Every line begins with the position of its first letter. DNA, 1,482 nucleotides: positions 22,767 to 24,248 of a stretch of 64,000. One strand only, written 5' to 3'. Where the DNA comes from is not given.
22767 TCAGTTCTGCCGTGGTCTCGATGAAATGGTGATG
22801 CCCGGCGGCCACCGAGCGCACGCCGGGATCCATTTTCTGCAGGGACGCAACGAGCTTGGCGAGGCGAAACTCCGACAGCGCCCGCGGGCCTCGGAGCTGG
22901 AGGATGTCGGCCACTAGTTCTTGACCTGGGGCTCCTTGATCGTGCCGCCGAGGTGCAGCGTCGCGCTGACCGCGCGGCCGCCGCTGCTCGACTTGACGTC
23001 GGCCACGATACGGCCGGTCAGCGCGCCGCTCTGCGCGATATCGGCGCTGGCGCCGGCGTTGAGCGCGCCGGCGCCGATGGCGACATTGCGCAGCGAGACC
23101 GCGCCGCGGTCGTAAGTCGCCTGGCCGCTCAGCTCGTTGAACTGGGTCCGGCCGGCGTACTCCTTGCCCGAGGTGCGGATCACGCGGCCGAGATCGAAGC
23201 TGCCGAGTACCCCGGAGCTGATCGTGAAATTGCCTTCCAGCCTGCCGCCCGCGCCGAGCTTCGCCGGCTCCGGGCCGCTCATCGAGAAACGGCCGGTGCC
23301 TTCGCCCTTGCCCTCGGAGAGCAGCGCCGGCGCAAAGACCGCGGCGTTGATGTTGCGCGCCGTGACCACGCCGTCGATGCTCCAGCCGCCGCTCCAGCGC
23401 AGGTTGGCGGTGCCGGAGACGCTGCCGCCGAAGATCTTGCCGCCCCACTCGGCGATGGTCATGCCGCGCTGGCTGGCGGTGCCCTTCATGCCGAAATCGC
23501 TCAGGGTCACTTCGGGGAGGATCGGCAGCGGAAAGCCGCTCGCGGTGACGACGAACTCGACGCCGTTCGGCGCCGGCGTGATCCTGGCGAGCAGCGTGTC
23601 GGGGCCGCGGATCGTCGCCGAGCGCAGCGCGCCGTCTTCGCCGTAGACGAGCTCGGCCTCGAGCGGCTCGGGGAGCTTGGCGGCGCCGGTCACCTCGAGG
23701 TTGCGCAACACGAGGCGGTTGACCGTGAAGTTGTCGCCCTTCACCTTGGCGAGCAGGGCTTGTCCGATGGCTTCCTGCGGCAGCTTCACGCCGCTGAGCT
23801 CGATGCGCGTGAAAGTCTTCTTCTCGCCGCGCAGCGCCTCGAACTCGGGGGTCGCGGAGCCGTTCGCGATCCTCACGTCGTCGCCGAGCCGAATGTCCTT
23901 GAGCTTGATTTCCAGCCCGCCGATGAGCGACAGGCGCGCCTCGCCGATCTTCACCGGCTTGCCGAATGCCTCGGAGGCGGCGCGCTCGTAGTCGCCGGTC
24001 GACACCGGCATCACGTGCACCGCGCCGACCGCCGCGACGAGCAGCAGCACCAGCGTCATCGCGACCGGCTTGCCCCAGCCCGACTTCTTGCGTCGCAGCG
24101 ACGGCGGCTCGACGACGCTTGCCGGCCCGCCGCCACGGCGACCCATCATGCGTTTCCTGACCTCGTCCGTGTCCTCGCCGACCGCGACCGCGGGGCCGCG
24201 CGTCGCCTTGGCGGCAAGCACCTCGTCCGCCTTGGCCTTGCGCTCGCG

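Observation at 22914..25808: Chimeric 964-aa inner-membrane protein: cytoplasmic E/R/K/A mega-helix fused to a periplasmic AsmA-like domain, wedged between an oxoprolinase-type gene and purL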

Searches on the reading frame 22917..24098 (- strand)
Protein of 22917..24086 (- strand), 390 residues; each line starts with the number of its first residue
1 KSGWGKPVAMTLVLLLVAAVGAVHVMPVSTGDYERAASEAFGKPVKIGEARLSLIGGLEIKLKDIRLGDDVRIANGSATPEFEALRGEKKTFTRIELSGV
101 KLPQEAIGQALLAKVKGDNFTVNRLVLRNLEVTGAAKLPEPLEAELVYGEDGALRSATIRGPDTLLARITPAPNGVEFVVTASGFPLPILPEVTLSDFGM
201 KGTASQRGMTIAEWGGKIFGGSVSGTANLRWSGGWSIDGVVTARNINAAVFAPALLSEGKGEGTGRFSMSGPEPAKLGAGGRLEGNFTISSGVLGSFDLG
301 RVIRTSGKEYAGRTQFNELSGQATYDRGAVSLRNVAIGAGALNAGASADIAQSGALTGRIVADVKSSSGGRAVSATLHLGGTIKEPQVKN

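Call 5: search_protein_families(library=pfam, proteins=[window:22917-24008:-], max_evalue=1)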
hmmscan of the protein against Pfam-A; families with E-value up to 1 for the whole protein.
window:22917-24008:- (364 aa): 0 families

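Call 6: search_protein_families(library=ncbifam, proteins=[window:22917-24008:-], max_evalue=1)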
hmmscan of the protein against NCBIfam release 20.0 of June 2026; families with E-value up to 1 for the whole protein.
window:22917-24008:- (364 aa): 1 family
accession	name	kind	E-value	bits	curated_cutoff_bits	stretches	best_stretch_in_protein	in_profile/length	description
NF007499.0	PRK10092.1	equivalog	0.056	13.2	314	1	8-51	119-160/183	maltose O-acetyltransferase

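Call 7: find_homologous_proteins(query=window:22917-24086:-)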
Query window:22917-24086:- (390 aa): 161 proteins with E <= 0.001 among 8000 candidates; the best 120 are listed.
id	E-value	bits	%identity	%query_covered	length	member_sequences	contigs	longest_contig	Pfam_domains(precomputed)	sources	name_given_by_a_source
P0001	2.7e-244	828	100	100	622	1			-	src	-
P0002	1.1e-210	717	88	99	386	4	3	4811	-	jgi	jgi:hypothetical protein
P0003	5.9e-210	715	90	96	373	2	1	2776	-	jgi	-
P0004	1.3e-194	665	78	100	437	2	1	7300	-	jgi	-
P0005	1.4e-190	651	83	93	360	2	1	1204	-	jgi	jgi:hypothetical protein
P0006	9.2e-170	583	68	100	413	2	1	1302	-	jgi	-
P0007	5.6e-163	560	79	85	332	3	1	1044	-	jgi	jgi:hypothetical protein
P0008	1.4e-158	546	78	84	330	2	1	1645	-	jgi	jgi:hypothetical protein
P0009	8.0e-158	543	68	94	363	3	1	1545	-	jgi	jgi:hypothetical protein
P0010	4.1e-147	508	62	100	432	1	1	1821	-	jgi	jgi:hypothetical protein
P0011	1.6e-145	503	60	100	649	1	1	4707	PF27051.1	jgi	jgi:AsmA-like C-terminal region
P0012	2.4e-144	499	60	100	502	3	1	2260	-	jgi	jgi:AsmA-like C-terminal region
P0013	5.1e-143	495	59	100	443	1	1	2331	-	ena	-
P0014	8.8e-143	494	60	99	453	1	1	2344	-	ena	-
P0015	1.2e-142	494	59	99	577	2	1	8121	-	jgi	jgi:hypothetical protein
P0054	4.7e-130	452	53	100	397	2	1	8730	PF27051.1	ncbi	ncbi:MAG: hypothetical protein ACREU1_02335, partial [Burkholderiales bacterium]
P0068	3.4e-126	439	54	100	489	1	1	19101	PF27051.1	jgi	jgi:hypothetical protein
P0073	3.6e-125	436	56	99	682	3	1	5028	-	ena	-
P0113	1.5e-105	371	49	99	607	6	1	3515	PF00211.26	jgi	jgi:hypothetical protein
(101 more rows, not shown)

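Call 9: search_protein_families(library=pfam, proteins=[P0011, P0054, P0068, P0113, P0073], max_evalue=0.1)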
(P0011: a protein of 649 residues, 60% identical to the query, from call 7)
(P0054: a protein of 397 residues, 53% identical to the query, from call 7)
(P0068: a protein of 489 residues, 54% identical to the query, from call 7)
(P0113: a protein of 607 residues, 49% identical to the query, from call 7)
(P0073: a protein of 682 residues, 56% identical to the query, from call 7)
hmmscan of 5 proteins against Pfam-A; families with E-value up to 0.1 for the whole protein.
P0011 (649 aa): 0 families

P0054 (397 aa): 0 families

P0068 (489 aa): 2 families
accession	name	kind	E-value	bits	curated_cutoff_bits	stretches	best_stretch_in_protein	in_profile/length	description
PF05359.17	DUF748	-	0.00011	20.8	50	1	103-203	9-115/1037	Domain of Unknown Function (DUF748)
PF13116.12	YhdP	-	0.068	11.4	46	0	114-205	13-118/1224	YhdP protein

P0113 (607 aa): 1 family
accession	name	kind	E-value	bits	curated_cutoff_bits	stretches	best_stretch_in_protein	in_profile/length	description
PF00211.25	Guanylate_cyc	-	6.2e-07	29.6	21.9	1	11-135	47-181/183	Adenylate and Guanylate cyclase catalytic domain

P0073 (682 aa): 0 families

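Call 16: search_solved_structures(query=A1, max_evalue=10, show_alignments=2)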
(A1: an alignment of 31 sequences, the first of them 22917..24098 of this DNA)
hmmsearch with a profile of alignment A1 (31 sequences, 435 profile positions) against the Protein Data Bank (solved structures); distinct sequences matched with E-value up to 10: 0.

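Call 17: find_related_loci(query=A1, collection=genome_contigs, flank=8000)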
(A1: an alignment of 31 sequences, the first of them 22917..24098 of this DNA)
Query A1 (394 aa) in genome_contigs; peptide patterns used: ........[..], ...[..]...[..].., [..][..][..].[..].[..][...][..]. (x = any residue, [..] = any of these).
422 stretches matched a pattern; 99 encode a relative of the query (tblastn E <= 1e-3); the best 80 are kept; 80 distinct loci.
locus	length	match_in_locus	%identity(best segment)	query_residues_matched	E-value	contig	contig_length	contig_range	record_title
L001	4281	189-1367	78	1-394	0e+0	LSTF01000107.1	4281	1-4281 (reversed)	Betaproteobacteria bacterium SCGC AG-212-J23 AG-212-J23.84, whole genome shotgun sequence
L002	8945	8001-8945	82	2-316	2e-162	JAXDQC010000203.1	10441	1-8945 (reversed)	MAG: Betaproteobacteria bacterium isolate BP_726 scaffold_752466, whole genome shotgun sequence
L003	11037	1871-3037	61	3-394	2e-157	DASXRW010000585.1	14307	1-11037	MAG TPA_asm: Burkholderiales bacterium isolate SMAG_U4650 k141_412335, whole genome shotgun sequence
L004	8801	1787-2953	61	3-394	2e-156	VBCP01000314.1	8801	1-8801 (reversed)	MAG: Betaproteobacteria bacterium isolate BP_20 14_0903_13_30cm_scaffold_2951532, whole genome shotgun sequence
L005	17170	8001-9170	60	2-394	1e-153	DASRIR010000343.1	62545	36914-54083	MAG TPA_asm: Burkholderiales bacterium isolate SMAG_U10115 k141_3043096, whole genome shotgun sequence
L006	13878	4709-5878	59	2-394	1e-153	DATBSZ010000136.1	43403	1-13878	MAG TPA_asm: Burkholderiales bacterium isolate SMAG_U4170 k141_497280, whole genome shotgun sequence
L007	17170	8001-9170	60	2-394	3e-153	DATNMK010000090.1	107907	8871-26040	MAG TPA_asm: Burkholderiales bacterium isolate SMAG_U11477 k141_519993, whole genome shotgun sequence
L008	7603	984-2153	60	2-394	5e-152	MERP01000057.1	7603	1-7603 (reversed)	MAG: Betaproteobacteria bacterium RIFCSPLOWO2_12_FULL_68_19 rifcsplowo2_12_scaffold_23593, whole genome shotgun sequence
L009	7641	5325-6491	59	3-394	1e-151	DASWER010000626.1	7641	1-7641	MAG TPA_asm: Burkholderiales bacterium isolate SMAG_U2767 k141_1408357, whole genome shotgun sequence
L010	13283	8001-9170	58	3-394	2e-150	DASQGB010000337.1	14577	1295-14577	MAG TPA_asm: Burkholderiales bacterium isolate SMAG_U11795 k141_150012, whole genome shotgun sequence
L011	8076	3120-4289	58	2-394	2e-148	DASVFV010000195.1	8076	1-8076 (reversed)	MAG TPA_asm: Burkholderiales bacterium isolate SMAG_U2098 k141_937054, whole genome shotgun sequence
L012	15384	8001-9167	58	3-394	3e-146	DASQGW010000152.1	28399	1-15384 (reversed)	MAG TPA_asm: Burkholderiales bacterium isolate SMAG_U11817 k141_700496, whole genome shotgun sequence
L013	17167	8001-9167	55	3-394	4e-146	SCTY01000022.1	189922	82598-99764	MAG: Betaproteobacteria bacterium isolate FW602_bin.15 FW602_bin.15-46253, whole genome shotgun sequence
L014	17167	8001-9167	55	3-394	1e-145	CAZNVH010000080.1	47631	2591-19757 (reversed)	MAG TPA_asm: uncultured Enterobacteriaceae bacterium isolate binchicken_co165_59 genome assembly, contig: k141_843536, w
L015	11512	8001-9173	56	1-394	1e-145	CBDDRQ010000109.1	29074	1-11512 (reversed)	uncultured bacterium isolate s10_2 genome assembly, contig: k141_143898, whole genome shotgun sequence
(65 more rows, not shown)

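Call 21: predict_structure(alignment_id=A1)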
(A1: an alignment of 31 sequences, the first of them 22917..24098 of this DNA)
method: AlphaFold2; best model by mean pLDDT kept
length: 394 residues; sequences in the alignment: 31
mean_pLDDT: 86.2   pTM: 0.76
mean pLDDT of the five models: 86.2, 84.7, 81.5, 80.4, 80.2
residues with pLDDT >= 90: 182; 70-90: 184; 50-70: 23; < 50: 5
segments of 3 or more residues with pLDDT < 50: 1-4
pLDDT, mean of each block of 10 residues (from residue 1): 51 73 65 88 89 86 91 92 87 90 89 74 88 89 91 90 96 92 96 88 94 95 95 88 95 79 91 88 89 86 80 81 93 91 85 91 82 69 87 78
secondary structure, 60 per line:
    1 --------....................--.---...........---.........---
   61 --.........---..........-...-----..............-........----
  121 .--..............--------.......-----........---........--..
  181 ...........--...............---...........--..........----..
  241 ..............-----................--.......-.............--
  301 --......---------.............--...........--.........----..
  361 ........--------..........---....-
elements in order: H9-28 H35-45 E49-57 E63-71 E75-84 E94-107 H109-116 E124-137 E146-152 E158-165 E169-176 E179-191 E194-208 E212-222 E225-234 E239-251 E260-275 H278-284 E286-298 H303-308 E318-330 E333-343 E346-354 E359-368 E377-386 E390-393

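Call 28: fold_search(model_id=the predicted structure, library=pdb)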
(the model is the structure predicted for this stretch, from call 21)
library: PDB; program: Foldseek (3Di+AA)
matches with E <= 10: 559; with E <= 0.001: 0
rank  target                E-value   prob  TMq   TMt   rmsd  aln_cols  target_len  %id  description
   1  2g8c                  6.4e-02  0.15  0.12  0.17  16.5       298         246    9  Atomic-resolution crystal structure of Borrelia burgdorferi OspA via surface entropy reduction (released 2006-08-08)
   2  2oy8                  9.2e-02  0.28  0.19  0.21  14.7       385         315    9  The crystal structure of OspA mutant (released 2008-03-04)
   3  5z1o_A                9.7e-02  0.06  0.09  0.10  18.0       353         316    9  Crystal structure of an OspA mutant (released 2019-01-02)
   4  2por                  1.0e-01  0.33  0.20  0.23  19.7       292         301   12  STRUCTURE OF PORIN REFINED AT 1.8 ANGSTROMS RESOLUTION (released 1993-07-15)
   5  2i5v                  1.0e-01  0.12  0.12  0.16  17.6       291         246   10  Crystal structure of OspA mutant (released 2007-12-25)
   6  6ics                  1.1e-01  0.15  0.13  0.17  15.3       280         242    9  Loop deletion mutant (deleting four residues) (released 2019-07-03)
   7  6ais                  1.1e-01  0.11  0.12  0.16  16.5       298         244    9  Loop deletion mutant (deleting two residues) (released 2019-07-03)
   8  3cka_B                1.1e-01  0.08  0.10  0.12  18.9       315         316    9  The crystal structure of OspA mutant (released 2009-03-17)
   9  3sys_B                1.2e-01  0.14  0.19  0.20  25.4       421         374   11  Improved crystal structure of Pseudomonas aeruginosa OccK1 (OpdK) (released 2012-02-08)
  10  2oy5                  1.2e-01  0.12  0.12  0.17  17.5       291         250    9  The crystal structure of OspA mutant (released 2008-03-04)
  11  1prn                  1.3e-01  0.20  0.15  0.20  21.4       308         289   10  REFINED STRUCTURE OF PORIN FROM RHODOPSEUDOMONAS BLASTICA AND COMPARISON WITH THE PORIN FROM RHODOBACTER CAPSULATUS (released 1994-10-15)
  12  8ptx_B                1.3e-01  0.07  0.13  0.09  26.8       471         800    6  Cryo-EM structure of human Elp123 in complex with tRNA, acetyl-CoA, 5'-deoxyadenosine and methionine (released 2024-04-17)
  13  2y2x_B                1.3e-01  0.14  0.19  0.20  25.4       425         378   11  Crystal Structure of Pseudomonas Aeruginosa OpdK with Vanillate (released 2011-12-28)
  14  3cka_A                1.3e-01  0.06  0.10  0.12  20.0       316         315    9  The crystal structure of OspA mutant (released 2009-03-17)
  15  6idc                  1.5e-01  0.11  0.12  0.16  21.6       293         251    9  Loop deletion and proline insertion mutant (deleting six residues and inserted six proline residues) (released 2019-07-03)
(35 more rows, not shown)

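Call 29: search_protein_families(library=pfam, alignment_id=A1, max_evalue=0.1)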
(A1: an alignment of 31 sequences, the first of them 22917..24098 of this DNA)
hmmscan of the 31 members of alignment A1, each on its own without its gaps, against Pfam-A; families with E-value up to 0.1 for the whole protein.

A. member 1, window:22917-24098:- (394 aa): 0 families

B. families by the number of members that match (of 31 scanned): 13 families
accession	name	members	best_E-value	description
PF05359.17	DUF748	16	0.00011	Domain of Unknown Function (DUF748)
PF13116.12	YhdP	5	0.0076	YhdP protein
PF05170.20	AsmA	2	0.0065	AsmA family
PF19779.4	DUF6264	2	0.014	Family of unknown function (DUF6264)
PF02724.19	CDC45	2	0.038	CDC45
PF00211.25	Guanylate_cyc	1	6.2e-07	Adenylate and Guanylate cyclase catalytic domain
PF19825.5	DUF6306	1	0.037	Domain of unknown function (DUF6306)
PF11137.13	DUF2909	1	0.063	Protein of unknown function (DUF2909)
PF13650.11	Asp_protease_2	1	0.069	Aspartyl protease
PF13505.12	OMP_b-brl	1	0.074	Outer membrane protein beta-barrel domain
PF05672.16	MAP7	1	0.079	MAP7 (E-MAP-115) family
PF11947.13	DUF3464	1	0.086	Photosynthesis affected mutant 68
PF03154.20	Atrophin-1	1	0.089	Atrophin-1 family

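Call 40: search_protein_representatives(alignment_id=A2)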
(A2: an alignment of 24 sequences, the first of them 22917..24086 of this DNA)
Query: 24 sequences, 392 profile positions. Proteins with E-value up to 0.001 (for the whole library): 1536; up to 1e-10: 1226; up to 1e-30: 702. The best 150 are listed.
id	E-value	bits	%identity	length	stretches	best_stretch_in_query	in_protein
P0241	1.2e-188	643.3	-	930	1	3-392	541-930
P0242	1.2e-183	626.8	-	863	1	3-392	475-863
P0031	3.9e-179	612.0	-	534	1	2-391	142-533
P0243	6.1e-176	601.4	-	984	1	3-392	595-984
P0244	2.5e-174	596.1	-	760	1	3-392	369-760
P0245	8.1e-173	591.2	-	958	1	2-392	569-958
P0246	8.4e-164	561.5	-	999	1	3-392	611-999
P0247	9.9e-164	561.2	-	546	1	4-392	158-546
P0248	2.5e-163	559.9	-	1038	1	4-392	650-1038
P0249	2.5e-161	553.3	-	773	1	3-392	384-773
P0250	5.9e-154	529.1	-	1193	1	2-392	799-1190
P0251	9.2e-151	518.6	-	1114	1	4-391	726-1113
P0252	1.0e-141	488.8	-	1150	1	3-389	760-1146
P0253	8.4e-140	482.5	-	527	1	5-392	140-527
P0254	3.3e-138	477.2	-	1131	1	3-390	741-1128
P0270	3.6e-99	348.7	-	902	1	3-391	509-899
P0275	1.5e-92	326.9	-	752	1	3-391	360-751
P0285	3.0e-86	306.2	-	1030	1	4-389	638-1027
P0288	1.0e-82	294.5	-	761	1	4-389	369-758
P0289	5.6e-82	292.1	-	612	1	4-389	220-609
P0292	5.1e-81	288.9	-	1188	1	7-390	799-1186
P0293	4.0e-80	286.0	-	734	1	4-390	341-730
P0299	1.0e-77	278.0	-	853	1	4-387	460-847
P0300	4.5e-77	276.0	-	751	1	9-391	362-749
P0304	5.5e-75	269.1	-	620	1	4-389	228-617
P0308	3.1e-74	266.6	-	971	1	4-389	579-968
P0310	8.8e-74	265.1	-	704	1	5-385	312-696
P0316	6.2e-72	259.0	-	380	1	16-384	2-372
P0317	2.5e-71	257.0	-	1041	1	11-389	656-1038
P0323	1.8e-69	250.9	-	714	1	4-385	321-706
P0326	4.2e-69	249.7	-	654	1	3-390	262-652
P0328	3.7e-68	246.6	-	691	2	208-357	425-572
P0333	2.0e-66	240.9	-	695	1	6-389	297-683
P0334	3.0e-66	240.3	-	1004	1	2-391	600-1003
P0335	3.4e-66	240.1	-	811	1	2-391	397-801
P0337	1.6e-65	237.9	-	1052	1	4-387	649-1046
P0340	5.4e-65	236.2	-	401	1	4-387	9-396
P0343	1.3e-64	234.9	-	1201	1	12-390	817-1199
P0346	7.6e-64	232.4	-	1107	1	4-391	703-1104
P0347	8.4e-64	232.2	-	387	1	14-390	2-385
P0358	4.3e-61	223.3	-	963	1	4-390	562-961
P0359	1.5e-60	221.6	-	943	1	4-391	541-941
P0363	3.8e-60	220.2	-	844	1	4-392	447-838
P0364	3.9e-60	220.2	-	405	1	3-297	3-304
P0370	6.8e-59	216.1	-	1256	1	6-390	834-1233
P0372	7.0e-59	216.0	-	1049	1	3-390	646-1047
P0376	2.2e-58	214.4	-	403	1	4-391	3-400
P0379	1.8e-57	211.4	-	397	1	38-389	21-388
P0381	3.3e-57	210.5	-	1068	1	4-387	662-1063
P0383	7.0e-57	209.4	-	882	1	3-391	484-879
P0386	2.1e-56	207.9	-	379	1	23-391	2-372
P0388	2.8e-56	207.5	-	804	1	3-391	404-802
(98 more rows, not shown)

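Call 43: list_cluster_members(proteins=[P0270, P0285, P0292, P0308, P0317, P0334, P0343, P0346, P0370, P0381])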
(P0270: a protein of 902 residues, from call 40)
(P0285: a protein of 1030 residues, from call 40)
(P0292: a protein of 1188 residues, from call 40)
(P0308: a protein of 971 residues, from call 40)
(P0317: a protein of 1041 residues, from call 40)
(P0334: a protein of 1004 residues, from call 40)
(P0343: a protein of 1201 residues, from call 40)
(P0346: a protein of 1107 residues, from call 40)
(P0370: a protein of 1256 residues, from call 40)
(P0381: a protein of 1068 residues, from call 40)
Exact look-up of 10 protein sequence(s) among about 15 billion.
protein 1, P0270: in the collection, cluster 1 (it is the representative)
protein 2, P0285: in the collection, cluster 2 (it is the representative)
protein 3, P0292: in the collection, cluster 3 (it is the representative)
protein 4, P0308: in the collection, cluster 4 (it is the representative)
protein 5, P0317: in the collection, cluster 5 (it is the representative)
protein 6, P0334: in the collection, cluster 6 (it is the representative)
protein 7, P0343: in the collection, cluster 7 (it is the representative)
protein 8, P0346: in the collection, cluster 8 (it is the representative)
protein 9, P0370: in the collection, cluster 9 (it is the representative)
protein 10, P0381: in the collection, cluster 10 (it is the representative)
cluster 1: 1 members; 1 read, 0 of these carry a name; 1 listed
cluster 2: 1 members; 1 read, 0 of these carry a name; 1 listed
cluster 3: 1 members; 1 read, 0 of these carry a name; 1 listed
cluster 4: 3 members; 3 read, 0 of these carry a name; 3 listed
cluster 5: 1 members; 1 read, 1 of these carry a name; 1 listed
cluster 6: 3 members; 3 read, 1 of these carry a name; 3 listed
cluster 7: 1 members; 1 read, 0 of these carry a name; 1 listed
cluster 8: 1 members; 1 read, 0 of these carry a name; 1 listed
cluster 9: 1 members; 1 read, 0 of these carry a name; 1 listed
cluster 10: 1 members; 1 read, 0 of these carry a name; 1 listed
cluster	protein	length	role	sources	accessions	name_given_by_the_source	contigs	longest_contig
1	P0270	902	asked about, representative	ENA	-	-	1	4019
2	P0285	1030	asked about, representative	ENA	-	-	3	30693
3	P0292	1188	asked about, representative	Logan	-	-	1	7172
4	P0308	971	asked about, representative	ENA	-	-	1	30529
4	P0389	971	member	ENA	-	-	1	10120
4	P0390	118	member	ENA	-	-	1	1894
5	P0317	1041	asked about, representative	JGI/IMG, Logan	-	hypothetical protein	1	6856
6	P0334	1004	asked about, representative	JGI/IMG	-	-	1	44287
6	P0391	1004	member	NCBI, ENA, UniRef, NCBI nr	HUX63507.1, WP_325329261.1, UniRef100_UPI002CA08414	hypothetical protein [Sulfuricella sp.] | hypothetical protein n=1 Tax=Sulfuricella sp. TaxID=2099377 RepID=UPI002CA08414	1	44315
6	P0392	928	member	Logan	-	-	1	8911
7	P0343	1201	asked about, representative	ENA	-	-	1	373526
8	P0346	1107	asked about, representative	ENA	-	-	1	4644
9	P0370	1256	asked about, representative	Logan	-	-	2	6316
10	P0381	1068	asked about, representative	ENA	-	-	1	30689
